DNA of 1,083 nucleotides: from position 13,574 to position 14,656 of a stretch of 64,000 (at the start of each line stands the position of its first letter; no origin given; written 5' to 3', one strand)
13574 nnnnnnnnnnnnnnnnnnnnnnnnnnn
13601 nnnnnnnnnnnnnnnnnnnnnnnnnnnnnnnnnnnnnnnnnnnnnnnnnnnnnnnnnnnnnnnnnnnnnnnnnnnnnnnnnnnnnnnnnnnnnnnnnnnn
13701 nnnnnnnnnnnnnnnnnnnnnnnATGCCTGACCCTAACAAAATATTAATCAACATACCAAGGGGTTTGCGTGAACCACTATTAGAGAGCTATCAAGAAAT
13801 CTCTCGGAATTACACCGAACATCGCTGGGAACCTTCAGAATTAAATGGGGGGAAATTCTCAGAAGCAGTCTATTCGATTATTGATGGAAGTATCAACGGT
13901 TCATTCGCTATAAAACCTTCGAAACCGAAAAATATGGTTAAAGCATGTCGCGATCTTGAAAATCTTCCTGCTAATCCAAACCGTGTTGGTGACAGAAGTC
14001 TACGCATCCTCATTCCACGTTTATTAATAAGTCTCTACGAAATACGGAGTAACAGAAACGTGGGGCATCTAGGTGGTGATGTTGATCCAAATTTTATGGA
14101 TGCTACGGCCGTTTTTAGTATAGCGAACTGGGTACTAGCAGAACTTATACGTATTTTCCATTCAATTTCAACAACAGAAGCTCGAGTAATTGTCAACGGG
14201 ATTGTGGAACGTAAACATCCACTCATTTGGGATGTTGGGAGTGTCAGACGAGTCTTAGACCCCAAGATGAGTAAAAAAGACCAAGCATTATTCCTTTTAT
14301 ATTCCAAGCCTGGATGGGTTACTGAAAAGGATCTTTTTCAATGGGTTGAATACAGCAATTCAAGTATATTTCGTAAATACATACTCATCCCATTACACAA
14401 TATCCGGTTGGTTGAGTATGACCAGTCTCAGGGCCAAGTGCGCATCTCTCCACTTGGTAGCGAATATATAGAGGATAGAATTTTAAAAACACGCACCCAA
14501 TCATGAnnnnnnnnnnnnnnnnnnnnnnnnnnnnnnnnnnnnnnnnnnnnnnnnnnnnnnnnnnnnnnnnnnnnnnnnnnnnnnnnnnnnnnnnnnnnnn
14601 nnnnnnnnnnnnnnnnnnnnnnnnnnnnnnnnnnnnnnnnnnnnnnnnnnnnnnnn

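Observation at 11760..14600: Compositionally foreign 4-gene plus-strand cassette inside the minus-strand array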

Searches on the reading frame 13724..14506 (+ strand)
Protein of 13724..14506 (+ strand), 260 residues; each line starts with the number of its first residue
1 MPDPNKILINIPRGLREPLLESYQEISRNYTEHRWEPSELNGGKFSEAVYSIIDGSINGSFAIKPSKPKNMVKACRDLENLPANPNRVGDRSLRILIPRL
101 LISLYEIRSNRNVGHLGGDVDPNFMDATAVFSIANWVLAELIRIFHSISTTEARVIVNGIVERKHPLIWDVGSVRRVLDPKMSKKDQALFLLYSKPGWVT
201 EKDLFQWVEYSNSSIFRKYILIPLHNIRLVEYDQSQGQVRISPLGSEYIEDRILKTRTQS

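Call 4: search_protein_families(library=pfam, proteins=[window:13724-14506:+], max_evalue=1)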
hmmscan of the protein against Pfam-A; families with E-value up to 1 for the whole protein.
window:13724-14506:+ (260 aa): 0 families

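Call 5: search_protein_families(library=padloc, proteins=[window:13724-14506:+], max_evalue=1)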
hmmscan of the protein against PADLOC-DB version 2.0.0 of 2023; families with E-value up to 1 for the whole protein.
window:13724-14506:+ (260 aa): 0 families

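Call 6: search_protein_families(library=phrogs, proteins=[window:13724-14506:+], max_evalue=1)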
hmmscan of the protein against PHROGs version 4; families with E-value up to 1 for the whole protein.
window:13724-14506:+ (260 aa): 0 families

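Call 7: search_protein_families(library=ncbifam, proteins=[window:13724-14506:+], max_evalue=1)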
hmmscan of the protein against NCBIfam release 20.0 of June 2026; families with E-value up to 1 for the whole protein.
window:13724-14506:+ (260 aa): 0 families

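Call 9: find_homologous_proteins(query=window:13724-14506:+, max_evalue=0.001)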
Query window:13724-14506:+ (260 aa): 1658 proteins with E <= 0.001 among 1980 candidates; the best 120 are listed.
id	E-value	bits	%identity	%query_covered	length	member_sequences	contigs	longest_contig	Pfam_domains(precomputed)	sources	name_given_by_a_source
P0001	2.4e-170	583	100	100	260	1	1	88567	-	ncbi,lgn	-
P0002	2.0e-127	442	74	99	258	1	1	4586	-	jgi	jgi:hypothetical protein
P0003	3.4e-127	441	74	100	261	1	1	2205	-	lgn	-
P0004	2.5e-123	429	72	99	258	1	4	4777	-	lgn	-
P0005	4.3e-123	428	71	100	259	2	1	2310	-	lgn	-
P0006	2.9e-122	425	72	98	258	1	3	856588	-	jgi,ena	-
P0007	1.3e-121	423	70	99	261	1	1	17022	-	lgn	-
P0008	3.2e-121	422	71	99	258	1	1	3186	-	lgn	-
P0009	1.2e-120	420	71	99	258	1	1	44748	-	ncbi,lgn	-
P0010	9.2e-120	417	70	99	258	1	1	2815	-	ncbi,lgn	-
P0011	1.1e-119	417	71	100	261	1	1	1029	-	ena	-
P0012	1.5e-119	416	70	100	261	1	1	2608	-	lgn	-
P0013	4.5e-118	411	69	99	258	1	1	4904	-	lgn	-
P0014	7.0e-118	411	70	99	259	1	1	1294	-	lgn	-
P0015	7.1e-118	411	68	99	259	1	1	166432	-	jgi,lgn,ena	-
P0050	7.5e-109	381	66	99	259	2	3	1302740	-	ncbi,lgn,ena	-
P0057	1.3e-108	381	65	99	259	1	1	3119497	-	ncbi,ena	-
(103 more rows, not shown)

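Call 11: find_encoding_contigs(protein=P0001, flank=6000, max_places=3)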
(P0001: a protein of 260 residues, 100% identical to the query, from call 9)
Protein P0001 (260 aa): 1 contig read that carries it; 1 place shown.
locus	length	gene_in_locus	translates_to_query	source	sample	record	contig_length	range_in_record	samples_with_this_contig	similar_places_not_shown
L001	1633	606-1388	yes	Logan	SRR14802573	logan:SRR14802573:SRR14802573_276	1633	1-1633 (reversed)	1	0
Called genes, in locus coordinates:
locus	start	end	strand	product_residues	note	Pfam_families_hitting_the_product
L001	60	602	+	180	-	-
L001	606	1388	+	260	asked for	-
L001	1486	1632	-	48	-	?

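Call 12: find_encoding_contigs(protein=P0057, flank=8000, max_places=3)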
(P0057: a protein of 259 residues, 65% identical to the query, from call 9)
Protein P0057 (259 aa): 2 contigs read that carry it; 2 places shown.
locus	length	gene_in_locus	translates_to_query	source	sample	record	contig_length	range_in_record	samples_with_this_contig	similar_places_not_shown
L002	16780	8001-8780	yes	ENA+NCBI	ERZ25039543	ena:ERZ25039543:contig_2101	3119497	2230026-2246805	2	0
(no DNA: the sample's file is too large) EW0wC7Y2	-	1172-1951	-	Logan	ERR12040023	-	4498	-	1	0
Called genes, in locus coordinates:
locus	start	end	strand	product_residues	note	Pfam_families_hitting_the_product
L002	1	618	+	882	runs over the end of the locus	PF01339:CheB_methylest, PF03705:CheR_N, PF01739:CheR, PF13596:PAS_10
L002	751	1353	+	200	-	-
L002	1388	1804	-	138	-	PF13560:HTH_31, PF12844:HTH_19, PF13443:HTH_26 (faint), PF01381:HTH_3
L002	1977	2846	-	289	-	-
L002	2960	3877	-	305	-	PF13354:Beta-lactamase2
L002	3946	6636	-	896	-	PF22666:Glyco_hydro_2_N2, PF02837:Glyco_hydro_2_N (weak), PF00703:Glyco_hydro_2, PF17753:Ig_mannosidase (faint), PF17786:Mannosidase_ig, PF18368:Ig_GlcNase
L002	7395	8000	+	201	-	-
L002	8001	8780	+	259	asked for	-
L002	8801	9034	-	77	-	-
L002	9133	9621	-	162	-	-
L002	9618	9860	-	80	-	-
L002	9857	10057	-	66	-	-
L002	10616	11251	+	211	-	PF05068:MtlR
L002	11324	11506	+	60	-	-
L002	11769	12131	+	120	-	-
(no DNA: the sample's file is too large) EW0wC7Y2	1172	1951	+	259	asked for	-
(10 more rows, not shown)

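Call 14: find_encoding_contigs(protein=P0050, flank=8000, max_places=2)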
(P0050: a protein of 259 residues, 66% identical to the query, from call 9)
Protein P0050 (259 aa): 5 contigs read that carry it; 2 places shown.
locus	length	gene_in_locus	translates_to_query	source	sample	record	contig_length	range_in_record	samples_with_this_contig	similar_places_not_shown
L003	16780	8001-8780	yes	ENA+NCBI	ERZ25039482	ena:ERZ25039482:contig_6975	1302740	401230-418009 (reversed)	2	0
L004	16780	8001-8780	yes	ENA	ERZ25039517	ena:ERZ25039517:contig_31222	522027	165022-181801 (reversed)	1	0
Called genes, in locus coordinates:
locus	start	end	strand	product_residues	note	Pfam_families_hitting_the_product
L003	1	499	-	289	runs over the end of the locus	PF01564:Spermine_synth, PF13489:Methyltransf_23 (faint)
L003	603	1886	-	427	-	-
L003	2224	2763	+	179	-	-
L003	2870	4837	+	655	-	-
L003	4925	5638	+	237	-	PF13517:FG-GAP_3 (faint)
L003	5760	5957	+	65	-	-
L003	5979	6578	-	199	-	PF00702:Hydrolase, PF13419:HAD_2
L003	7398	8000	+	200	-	-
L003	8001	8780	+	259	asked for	-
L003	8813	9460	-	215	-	-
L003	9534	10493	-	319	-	-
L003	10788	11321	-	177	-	PF00583:Acetyltransf_1, PF13508:Acetyltransf_7, PF13673:Acetyltransf_10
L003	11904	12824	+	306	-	PF00389:2-Hacid_dh, PF02826:2-Hacid_dh_C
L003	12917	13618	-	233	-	PF00027:cNMP_binding, PF13545:HTH_Crp_2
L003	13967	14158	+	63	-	PF28077:THIVI_2564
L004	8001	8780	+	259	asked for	-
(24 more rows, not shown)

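Call 15: find_encoding_contigs(protein=P0006, flank=8000, max_places=2)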
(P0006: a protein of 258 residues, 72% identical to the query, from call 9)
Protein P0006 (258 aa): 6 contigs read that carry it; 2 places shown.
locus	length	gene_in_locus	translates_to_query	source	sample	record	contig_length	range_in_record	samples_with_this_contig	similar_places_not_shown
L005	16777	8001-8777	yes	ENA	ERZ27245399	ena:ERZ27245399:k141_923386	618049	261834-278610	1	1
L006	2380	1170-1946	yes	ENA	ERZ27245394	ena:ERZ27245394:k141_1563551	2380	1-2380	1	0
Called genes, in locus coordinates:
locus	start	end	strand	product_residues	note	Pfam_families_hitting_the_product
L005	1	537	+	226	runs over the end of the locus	PF13175:AAA_15 (faint), PF00005:ABC_tran, PF00931:NB-ARC (faint), PF13304:AAA_21 (weak)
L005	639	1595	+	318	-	PF18075:FtsX_ECD, PF02687:FtsX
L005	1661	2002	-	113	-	PF05635:23S_rRNA_IVP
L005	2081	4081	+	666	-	PF06418:CTP_synth_N, PF00117:GATase, PF07722:Peptidase_C26 (faint)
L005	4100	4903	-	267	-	-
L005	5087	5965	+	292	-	PF00892:EamA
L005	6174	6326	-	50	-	-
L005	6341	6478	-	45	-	-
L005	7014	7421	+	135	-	-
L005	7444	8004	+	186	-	-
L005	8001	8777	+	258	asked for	-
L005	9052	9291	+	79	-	-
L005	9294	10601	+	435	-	-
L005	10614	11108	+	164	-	-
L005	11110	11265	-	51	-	-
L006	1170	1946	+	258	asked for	-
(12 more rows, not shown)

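Call 22: search_solved_structures(query=A1, max_evalue=10, show_alignments=2)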
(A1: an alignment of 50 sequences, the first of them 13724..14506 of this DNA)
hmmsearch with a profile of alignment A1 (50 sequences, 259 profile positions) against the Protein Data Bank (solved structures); distinct sequences matched with E-value up to 10: 2.
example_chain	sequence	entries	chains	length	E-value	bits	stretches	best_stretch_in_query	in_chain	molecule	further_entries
6mrk_U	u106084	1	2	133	0.58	12.4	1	140-204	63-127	NTF2-related export protein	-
6ihj_B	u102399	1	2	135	0.6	12.4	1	140-204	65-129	NTF2-related export protein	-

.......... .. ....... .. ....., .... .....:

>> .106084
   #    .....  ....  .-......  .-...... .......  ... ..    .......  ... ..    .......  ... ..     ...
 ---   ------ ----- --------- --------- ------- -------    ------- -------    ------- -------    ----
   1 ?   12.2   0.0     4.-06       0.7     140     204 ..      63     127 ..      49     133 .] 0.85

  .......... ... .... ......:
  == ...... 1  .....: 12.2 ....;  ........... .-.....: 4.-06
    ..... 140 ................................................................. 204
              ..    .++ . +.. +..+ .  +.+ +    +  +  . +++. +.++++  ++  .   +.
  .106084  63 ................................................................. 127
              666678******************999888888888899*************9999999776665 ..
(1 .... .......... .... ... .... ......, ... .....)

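Call 24: find_related_loci(query=A1, collection=genome_contigs, flank=6000)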
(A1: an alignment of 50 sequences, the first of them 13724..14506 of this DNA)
Query A1 (260 aa) in genome_contigs; peptide patterns used: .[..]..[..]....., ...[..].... (x = any residue, [..] = any of these).
419 stretches matched a pattern; 361 encode a relative of the query (tblastn E <= 1e-3); the best 80 are kept; 80 distinct loci.
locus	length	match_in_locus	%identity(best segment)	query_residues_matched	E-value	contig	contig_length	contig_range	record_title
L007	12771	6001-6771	71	1-257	2e-126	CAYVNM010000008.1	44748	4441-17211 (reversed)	MAG TPA_asm: uncultured Candidatus Saccharibacteria bacterium isolate SRP278252_co2_282 genome assembly, contig: NODE_14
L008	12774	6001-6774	65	1-258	7e-116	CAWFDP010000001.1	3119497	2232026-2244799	MAG: uncultured Acidobacteriota bacterium isolate MFD05513.bin.1.260 genome assembly, contig: contig_2101, whole genome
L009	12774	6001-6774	66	1-258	5e-115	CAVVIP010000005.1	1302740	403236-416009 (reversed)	MAG: uncultured Acidobacteriota bacterium isolate MFD01633.bin.1.131 genome assembly, contig: contig_6975, whole genome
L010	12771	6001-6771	64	1-257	1e-114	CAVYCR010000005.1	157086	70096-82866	MAG: Candidatus Kaiserbacteria bacterium isolate MFD04540.bin.2.11 genome assembly, contig: contig_30927, whole genome s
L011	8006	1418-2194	64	1-259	1e-114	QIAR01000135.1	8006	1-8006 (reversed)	MAG: Acidobacteria bacterium isolate gp1 AA124 14_1009_16_30cm_scaffold_24379_curated, whole genome shotgun sequence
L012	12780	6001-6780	64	1-260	2e-114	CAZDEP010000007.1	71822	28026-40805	MAG TPA_asm: uncultured Candidatus Saccharibacteria bacterium isolate SRP278252_co1_682 genome assembly, contig: NODE_43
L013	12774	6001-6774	64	1-258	2e-113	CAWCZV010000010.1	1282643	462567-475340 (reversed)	MAG: uncultured Acidobacteriota bacterium isolate MFD09222.bin.1.222 genome assembly, contig: contig_29607, whole genome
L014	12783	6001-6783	64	1-259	3e-113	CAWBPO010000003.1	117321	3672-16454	MAG: uncultured bacterium isolate MFD04408.bin.1.52 genome assembly, contig: contig_56505, whole genome shotgun sequence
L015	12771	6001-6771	64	1-257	5e-112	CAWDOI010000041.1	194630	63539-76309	MAG: uncultured Acidobacteriota bacterium isolate MFD03399.bin.3.157 genome assembly, contig: contig_40751, whole genome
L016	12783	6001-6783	60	1-259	2e-111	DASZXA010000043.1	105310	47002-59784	MAG TPA_asm: Pseudolabrys sp. isolate SMAG_U6171 k141_871567, whole genome shotgun sequence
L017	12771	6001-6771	62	1-257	4e-111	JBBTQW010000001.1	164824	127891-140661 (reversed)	MAG: Patescibacteria group bacterium isolate H41-bin100_1 H41_bin100_1_000000000001, whole genome shotgun sequence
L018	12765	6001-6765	63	1-255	6e-111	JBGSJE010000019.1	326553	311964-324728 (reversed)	MAG: Chryseolinea sp. isolate JTS-AC15 k141_3031471, whole genome shotgun sequence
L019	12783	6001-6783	63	1-258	1e-110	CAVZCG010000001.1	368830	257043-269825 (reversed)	MAG: uncultured Acidobacteriaceae bacterium isolate MFD02248.bin.1.138 genome assembly, contig: contig_10819, whole geno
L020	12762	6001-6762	62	1-254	4e-110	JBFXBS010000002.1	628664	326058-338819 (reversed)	MAG: Phycisphaerales bacterium isolate CA_2019_TPBS_51 NODE_71_length_628664_cov_100.735753_TPBS, whole genome shotgun s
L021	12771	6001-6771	60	1-257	1e-109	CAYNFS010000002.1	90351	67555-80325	MAG TPA_asm: uncultured Candidatus Saccharibacteria bacterium isolate binchicken_co38_1306 genome assembly, contig: NODE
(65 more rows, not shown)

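Call 28: predict_structure(alignment_id=A1)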
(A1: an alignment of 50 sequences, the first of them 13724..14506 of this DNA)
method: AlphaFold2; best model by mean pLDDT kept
length: 260 residues; sequences in the alignment: 50
mean_pLDDT: 84.8   pTM: 0.63
mean pLDDT of the five models: 84.8, 83.8, 83.0, 82.0, 81.4
residues with pLDDT >= 90: 132; 70-90: 96; 50-70: 25; < 50: 7
segments of 3 or more residues with pLDDT < 50: 257-260
pLDDT, mean of each block of 10 residues (from residue 1): 67 92 87 78 91 94 91 93 93 96 80 53 81 94 92 81 67 78 91 86 91 92 95 92 87 62
secondary structure, 60 per line:
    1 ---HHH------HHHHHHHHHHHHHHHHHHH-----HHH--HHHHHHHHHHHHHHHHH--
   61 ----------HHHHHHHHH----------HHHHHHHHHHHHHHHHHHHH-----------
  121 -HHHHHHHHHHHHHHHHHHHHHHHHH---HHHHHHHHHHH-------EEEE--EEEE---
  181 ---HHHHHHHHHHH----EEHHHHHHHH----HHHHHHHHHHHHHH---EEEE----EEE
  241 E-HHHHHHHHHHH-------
elements in order: H13-31 H42-58 H71-79 H90-109 H122-146 H150-160 E168-171 E174-177 H184-194 H201-208 H213-226 E230-233 E238-241 H243-253

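Call 64: search_protein_representatives(alignment_id=A1)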
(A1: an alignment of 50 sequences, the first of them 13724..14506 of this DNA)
Query: 50 sequences, 259 profile positions. Proteins with E-value up to 0.001 (for the whole library): 1273; up to 1e-10: 875; up to 1e-30: 282. The best 150 are listed.
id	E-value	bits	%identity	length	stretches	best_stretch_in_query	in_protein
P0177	1.3e-132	457.0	-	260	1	1-258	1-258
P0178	4.9e-121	419.1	-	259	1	2-256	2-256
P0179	1.9e-114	397.5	-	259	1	1-255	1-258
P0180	6.3e-101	353.2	-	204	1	1-201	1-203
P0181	5.2e-86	304.3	-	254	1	3-248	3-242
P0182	8.8e-86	303.6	-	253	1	1-175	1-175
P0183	1.4e-85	302.9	-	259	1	1-256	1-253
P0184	6.3e-82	290.9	-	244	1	11-257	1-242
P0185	1.5e-80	286.4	-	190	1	71-256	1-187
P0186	2.6e-80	285.7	-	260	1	6-255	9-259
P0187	3.3e-79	282.0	-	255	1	1-251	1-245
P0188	7.7e-79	280.8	-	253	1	1-151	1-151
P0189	1.6e-76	273.2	-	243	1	82-255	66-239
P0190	3.3e-76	272.2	-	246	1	5-197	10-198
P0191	2.0e-75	269.6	-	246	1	103-258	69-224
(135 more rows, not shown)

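Call 65: search_protein_families(library=pfam, alignment_id=A3, max_evalue=0.00001)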
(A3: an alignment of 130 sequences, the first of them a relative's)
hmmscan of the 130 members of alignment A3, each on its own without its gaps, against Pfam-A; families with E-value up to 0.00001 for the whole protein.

A. member 1, L005:9294-10598:+ (435 aa): 0 families

B. families by the number of members that match (of 130 scanned): 67 families (the first 25 are shown)
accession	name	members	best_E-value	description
PF07508.19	Recombinase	3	1.3e-17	Recombinase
PF00239.26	Resolvase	2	2.1e-27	Resolvase, N terminal domain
PF00589.27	Phage_integrase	2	6.3e-23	Phage integrase family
PF03030.21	H_PPase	1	2.2e-262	Inorganic H+ pyrophosphatase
PF01964.24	ThiC_Rad_SAM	1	7e-182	Radical SAM ThiC family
PF07394.17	DUF1501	1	2.1e-112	Protein of unknown function (DUF1501)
PF04748.18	Polysacc_deac_2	1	4.3e-81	Divergent polysaccharide deacetylase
PF00118.29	Cpn60_TCP1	1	6.4e-80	TCP-1/cpn60 chaperonin family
PF03054.22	tRNA_Me_trans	1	1.8e-78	tRNA methyl transferase HUP domain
PF02384.22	N6_Mtase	1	2.2e-66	N-6 DNA Methylase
PF11071.14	Nuc_deoxyri_tr3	1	1.9e-64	Nucleoside 2-deoxyribosyltransferase YtoQ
PF02826.25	2-Hacid_dh_C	1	6.7e-59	D-isomer specific 2-hydroxyacid dehydrogenase, NAD binding domain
PF00009.33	GTP_EFTU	1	7.3e-55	Elongation factor Tu GTP binding domain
PF06421.17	LepA_C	1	3e-50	GTP-binding protein LepA C-terminus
PF12727.12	PBP_like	1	2.2e-49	PBP superfamily domain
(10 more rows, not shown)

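Call 67: search_protein_families(library=pfam, alignment_id=A4, max_evalue=0.1)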
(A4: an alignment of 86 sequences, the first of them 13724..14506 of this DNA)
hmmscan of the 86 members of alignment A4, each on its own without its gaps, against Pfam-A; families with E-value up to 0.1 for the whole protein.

A. member 1, window:13724-14506:+ (260 aa): 0 families

B. families by the number of members that match (of 86 scanned): 21 families
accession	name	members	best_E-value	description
PF14355.11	Abi_C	6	0.02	Abortive infection C-terminus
PF06579.18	Ly-6_related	1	0.0074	Caenorhabditis elegans ly-6-related protein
PF10741.14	T2SSM_b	1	0.0075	Type II secretion system (T2SS), protein M subtype b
PF10098.14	DUF2336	1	0.015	Uncharacterised protein conserved in bacteria (DUF2336)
PF14337.13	Abi_alpha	1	0.021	Abortive infection alpha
PF06523.16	DUF1106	1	0.032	Protein of unknown function (DUF1106)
PF04219.17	DUF413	1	0.038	Protein of unknown function, DUF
PF18863.6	AbiJ_NTD4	1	0.039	AbiJ N-terminal domain 4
PF20008.5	DUF6429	1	0.041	Domain of unknown function (DUF6429)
PF10025.14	DUF2267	1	0.05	Uncharacterized conserved protein (DUF2267)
PF22560.2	GMT-wHTH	1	0.051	GMT-like wHTH domain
PF09821.14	AAA_assoc_C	1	0.051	C-terminal AAA-associated domain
PF21108.3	MDN1_4th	1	0.056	Midasin AAA+ ATPase lid domain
PF21461.3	HL_N-beta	1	0.058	Hyaluronate lyase, N-terminal beta-sheet domain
PF06969.22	HemN_C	1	0.058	HemN C-terminal domain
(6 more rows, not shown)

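Call 68: search_solved_structures(query=A4, max_evalue=10, show_alignments=3)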
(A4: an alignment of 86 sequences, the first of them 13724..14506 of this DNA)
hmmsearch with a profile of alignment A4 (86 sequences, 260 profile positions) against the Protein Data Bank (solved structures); distinct sequences matched with E-value up to 10: 8.
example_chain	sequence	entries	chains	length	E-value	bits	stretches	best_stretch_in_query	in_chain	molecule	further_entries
4rgl_A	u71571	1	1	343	0.43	12.8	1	183-248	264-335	Filamentation induced by cAMP protein Fic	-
6mrk_U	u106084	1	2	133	0.5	12.6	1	140-201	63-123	NTF2-related export protein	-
6ihj_B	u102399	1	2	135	0.51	12.6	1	140-201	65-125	NTF2-related export protein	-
5tjj_A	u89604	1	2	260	0.61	12.3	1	180-244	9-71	Transcriptional regulator, IclR family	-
6tbz_A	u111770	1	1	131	0.76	12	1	61-116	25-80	Mothers against decapentaplegic homolog 5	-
6fzs_A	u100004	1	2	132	0.78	12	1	61-116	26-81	Mothers against decapentaplegic homolog 5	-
6tce_A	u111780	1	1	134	0.83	11.9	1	61-116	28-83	Mothers against decapentaplegic homolog 5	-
5x6g_A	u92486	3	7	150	1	11.6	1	61-116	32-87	Mothers against decapentaplegic homolog 5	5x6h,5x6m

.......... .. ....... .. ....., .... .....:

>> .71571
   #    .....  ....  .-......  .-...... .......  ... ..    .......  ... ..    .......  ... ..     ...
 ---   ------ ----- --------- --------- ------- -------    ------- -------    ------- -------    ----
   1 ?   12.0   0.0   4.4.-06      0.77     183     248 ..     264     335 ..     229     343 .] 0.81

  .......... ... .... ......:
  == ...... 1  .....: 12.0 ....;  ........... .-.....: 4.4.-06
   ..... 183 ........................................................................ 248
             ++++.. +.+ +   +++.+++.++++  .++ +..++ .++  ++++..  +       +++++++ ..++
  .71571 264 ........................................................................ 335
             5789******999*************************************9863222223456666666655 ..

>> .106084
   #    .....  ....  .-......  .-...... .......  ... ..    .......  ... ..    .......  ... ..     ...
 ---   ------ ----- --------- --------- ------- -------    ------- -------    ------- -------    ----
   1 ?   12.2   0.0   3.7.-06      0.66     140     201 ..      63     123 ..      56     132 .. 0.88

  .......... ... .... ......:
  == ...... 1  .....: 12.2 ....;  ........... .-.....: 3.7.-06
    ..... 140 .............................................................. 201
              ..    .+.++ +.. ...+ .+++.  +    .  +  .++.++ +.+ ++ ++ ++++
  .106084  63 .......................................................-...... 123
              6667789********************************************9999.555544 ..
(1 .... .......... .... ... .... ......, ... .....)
